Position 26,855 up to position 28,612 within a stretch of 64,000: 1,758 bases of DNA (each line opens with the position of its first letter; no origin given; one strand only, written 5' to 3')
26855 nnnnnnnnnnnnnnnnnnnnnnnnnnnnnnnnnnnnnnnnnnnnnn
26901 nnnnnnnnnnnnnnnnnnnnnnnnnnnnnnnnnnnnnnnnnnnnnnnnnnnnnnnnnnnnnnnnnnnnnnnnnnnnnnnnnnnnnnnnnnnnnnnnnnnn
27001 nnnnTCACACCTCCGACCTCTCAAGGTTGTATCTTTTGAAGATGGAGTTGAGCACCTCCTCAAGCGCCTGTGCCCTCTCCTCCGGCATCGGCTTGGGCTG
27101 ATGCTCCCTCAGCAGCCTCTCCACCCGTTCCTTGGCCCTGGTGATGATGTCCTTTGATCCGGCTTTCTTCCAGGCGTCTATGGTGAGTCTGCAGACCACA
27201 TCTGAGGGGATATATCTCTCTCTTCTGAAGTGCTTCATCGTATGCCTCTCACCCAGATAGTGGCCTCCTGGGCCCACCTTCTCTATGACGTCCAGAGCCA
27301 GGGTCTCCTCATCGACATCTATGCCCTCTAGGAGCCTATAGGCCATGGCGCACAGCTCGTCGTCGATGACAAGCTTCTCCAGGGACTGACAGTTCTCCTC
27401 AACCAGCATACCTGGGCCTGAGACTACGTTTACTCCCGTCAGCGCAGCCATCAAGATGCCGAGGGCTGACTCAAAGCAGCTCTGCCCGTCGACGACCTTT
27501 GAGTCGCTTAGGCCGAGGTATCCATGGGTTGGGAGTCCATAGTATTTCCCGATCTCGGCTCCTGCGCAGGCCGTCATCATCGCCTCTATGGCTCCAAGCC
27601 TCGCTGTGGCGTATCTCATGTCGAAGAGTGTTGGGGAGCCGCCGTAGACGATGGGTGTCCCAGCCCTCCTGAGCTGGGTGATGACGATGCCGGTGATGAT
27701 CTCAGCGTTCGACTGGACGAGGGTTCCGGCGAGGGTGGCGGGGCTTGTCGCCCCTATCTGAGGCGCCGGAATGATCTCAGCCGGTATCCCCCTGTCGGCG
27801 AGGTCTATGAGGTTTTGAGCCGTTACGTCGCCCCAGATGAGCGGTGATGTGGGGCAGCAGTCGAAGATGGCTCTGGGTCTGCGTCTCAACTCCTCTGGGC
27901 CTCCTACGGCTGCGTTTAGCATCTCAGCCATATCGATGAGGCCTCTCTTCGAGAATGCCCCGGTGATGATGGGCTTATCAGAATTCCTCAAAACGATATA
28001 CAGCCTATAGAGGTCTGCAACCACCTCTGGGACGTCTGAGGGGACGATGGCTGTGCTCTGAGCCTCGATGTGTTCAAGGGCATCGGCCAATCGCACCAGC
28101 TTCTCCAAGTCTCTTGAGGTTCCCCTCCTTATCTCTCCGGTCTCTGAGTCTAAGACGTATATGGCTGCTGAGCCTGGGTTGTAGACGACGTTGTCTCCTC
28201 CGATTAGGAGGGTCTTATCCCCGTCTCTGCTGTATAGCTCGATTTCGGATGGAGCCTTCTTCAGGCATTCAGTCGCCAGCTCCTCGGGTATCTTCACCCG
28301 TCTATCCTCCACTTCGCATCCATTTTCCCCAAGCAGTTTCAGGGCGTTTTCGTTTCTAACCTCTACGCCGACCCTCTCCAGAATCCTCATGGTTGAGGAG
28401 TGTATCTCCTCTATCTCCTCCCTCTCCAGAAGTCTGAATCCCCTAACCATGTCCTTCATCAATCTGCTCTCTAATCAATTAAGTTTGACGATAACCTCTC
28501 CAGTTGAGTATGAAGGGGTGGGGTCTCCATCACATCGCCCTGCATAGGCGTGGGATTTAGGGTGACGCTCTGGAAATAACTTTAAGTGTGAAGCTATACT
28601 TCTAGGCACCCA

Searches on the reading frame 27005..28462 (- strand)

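Call 3: search_protein_families(library=pfam, proteins=[window:27005-28462:-])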
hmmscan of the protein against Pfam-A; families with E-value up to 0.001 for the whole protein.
window:27005-28462:- (485 aa): 1 family
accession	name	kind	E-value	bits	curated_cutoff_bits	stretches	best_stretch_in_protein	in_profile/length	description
PF06253.16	MTTB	-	7.2e-108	361.2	25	1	6-470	28-491/500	Trimethylamine methyltransferase (MTTB)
